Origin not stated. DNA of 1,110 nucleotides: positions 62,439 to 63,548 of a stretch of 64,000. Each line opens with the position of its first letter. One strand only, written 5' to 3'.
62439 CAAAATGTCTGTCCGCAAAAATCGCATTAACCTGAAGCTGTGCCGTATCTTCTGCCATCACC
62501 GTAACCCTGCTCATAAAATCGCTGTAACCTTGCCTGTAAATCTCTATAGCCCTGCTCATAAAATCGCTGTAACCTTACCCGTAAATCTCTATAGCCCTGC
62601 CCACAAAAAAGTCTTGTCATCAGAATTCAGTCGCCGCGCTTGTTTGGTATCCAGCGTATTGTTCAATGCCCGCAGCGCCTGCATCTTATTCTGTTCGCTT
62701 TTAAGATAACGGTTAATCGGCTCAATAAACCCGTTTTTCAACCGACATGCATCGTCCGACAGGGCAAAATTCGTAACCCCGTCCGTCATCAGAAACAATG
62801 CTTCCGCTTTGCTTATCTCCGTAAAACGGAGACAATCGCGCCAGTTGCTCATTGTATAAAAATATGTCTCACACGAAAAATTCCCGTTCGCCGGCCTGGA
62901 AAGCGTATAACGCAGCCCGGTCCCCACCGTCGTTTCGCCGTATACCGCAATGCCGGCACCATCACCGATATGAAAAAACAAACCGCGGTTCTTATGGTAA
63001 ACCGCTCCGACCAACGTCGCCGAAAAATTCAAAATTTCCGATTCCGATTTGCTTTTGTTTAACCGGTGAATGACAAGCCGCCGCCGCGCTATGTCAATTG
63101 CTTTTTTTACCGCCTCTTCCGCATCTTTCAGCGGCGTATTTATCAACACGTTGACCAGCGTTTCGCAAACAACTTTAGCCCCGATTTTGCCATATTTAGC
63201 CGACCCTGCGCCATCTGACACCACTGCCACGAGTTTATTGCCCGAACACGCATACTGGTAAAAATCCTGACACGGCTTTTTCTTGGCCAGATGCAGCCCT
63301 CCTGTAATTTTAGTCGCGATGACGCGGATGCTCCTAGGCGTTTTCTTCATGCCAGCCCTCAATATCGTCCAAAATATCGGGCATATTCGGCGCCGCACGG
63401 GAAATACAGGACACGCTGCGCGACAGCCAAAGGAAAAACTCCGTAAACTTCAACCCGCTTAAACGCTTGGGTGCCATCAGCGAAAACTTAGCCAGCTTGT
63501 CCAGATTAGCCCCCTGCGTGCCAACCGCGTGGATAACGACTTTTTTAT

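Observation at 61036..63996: vWA / PP2C phosphatase / Ser-Thr kinase triad (TerY-P-like three-gene signalling module)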

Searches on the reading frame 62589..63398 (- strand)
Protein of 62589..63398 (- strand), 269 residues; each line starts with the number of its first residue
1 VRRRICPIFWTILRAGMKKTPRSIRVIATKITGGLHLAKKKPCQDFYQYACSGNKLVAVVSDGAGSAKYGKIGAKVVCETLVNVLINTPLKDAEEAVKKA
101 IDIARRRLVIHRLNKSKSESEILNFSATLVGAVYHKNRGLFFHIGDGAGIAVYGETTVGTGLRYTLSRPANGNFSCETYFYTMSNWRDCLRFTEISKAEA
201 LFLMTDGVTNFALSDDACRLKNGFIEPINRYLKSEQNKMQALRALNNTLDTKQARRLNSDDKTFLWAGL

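Call 5: search_protein_families(library=pfam, proteins=[window:62589-63398:-], max_evalue=0.01)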
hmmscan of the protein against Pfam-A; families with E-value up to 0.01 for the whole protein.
window:62589-63398:- (269 aa): 1 family
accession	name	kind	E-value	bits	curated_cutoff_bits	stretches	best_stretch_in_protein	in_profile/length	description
PF13672.11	PP2C_2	-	1.3e-35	123.3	24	1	33-243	2-202/209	Protein phosphatase 2C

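Call 6: search_protein_families(library=ncbifam, proteins=[window:62589-63398:-], max_evalue=0.01)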
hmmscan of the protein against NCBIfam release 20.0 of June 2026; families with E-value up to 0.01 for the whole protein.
window:62589-63398:- (269 aa): 2 families
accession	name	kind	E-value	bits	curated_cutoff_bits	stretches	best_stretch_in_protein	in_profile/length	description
NF033484.1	Stp1_PP2C_phos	equivalog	6.9e-11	42.1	230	1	43-148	11-113/232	Stp1/IreP family PP2C-type Ser/Thr phosphatase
NF011128.0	PRK14553.2-1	equivalog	0.0086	16.3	136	0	52-95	9-51/109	ribosomal-processing cysteine protease Prp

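Call 7: search_protein_families(library=padloc, proteins=[window:62589-63398:-], max_evalue=0.01)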
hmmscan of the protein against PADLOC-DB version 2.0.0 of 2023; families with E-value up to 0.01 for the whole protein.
window:62589-63398:- (269 aa): 1 family
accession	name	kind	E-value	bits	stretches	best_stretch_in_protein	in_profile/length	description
PDLC04518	PDC-M21C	-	0.0029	14.8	0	44-111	19-86/243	-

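Call 8: search_protein_families(library=phrogs, proteins=[window:62589-63398:-], max_evalue=0.01)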
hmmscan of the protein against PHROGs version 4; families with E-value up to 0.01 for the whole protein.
window:62589-63398:- (269 aa): 2 families
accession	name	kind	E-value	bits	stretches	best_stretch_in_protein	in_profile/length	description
phrog_37072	-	unknown function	6e-07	30.5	1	56-264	13-219/226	-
phrog_5650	-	unknown function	0.00068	19.4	1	43-148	294-389/565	-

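Call 72: search_solved_structures(query=window:62589-63350:-, max_evalue=0.01)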
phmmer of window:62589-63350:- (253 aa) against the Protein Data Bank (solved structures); distinct sequences matched with E-value up to 0.01: 0.
